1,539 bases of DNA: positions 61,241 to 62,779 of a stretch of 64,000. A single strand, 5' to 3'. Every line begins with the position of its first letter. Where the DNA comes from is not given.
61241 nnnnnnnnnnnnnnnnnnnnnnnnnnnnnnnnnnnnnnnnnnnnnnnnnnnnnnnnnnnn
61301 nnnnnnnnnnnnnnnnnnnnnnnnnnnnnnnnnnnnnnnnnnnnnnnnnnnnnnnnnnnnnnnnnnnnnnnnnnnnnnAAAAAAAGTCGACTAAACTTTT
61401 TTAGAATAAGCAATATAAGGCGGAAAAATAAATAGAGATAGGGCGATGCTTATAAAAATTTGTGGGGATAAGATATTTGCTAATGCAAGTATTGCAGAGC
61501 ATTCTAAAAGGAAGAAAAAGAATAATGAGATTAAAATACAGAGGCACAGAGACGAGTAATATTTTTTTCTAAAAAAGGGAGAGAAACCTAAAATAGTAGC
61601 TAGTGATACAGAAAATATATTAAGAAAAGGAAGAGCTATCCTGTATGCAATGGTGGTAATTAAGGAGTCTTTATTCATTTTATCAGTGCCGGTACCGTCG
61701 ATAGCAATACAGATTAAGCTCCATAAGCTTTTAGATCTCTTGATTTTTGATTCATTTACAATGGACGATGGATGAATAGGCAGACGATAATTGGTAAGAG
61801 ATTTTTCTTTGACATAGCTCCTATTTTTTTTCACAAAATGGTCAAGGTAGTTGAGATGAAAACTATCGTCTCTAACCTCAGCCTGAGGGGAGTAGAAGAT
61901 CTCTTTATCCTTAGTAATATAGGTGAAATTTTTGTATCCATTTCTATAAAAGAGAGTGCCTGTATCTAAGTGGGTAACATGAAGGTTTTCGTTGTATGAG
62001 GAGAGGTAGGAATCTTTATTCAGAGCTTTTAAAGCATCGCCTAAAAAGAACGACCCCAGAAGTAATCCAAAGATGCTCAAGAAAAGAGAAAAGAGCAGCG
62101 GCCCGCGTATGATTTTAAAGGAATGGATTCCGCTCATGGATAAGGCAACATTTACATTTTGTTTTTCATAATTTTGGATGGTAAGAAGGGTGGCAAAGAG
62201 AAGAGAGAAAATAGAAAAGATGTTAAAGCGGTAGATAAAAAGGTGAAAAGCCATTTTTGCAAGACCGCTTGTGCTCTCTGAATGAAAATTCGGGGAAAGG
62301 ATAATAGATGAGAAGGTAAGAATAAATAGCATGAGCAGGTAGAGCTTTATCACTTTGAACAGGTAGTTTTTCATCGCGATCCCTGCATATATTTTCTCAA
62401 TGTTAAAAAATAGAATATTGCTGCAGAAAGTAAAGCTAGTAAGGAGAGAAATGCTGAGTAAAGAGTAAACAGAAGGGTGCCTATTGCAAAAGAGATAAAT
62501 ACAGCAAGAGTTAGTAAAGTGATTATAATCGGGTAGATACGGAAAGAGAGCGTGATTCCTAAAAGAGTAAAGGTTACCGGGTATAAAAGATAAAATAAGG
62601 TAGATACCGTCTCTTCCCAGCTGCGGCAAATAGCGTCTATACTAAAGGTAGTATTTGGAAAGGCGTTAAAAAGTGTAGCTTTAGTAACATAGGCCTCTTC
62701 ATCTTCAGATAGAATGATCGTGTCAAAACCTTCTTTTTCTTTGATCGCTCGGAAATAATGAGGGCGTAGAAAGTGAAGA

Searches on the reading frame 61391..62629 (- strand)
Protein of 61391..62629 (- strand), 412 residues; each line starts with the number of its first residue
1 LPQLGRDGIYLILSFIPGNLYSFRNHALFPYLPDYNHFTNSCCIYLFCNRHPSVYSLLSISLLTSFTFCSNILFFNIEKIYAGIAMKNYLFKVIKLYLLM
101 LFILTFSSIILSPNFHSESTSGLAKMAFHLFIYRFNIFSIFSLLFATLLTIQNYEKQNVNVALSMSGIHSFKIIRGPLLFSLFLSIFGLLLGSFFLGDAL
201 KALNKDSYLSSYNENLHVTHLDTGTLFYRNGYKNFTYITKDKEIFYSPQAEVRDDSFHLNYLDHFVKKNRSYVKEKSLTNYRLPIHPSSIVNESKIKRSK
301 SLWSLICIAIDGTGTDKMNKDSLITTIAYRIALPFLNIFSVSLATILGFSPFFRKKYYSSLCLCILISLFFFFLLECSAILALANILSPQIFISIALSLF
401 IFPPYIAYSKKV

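Call 58: find_encoding_contigs(protein=window:61391-62629:-, flank=10000, max_places=1)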
Protein window:61391-62629:- (412 aa): no gene with exactly this product is on record in the collection.
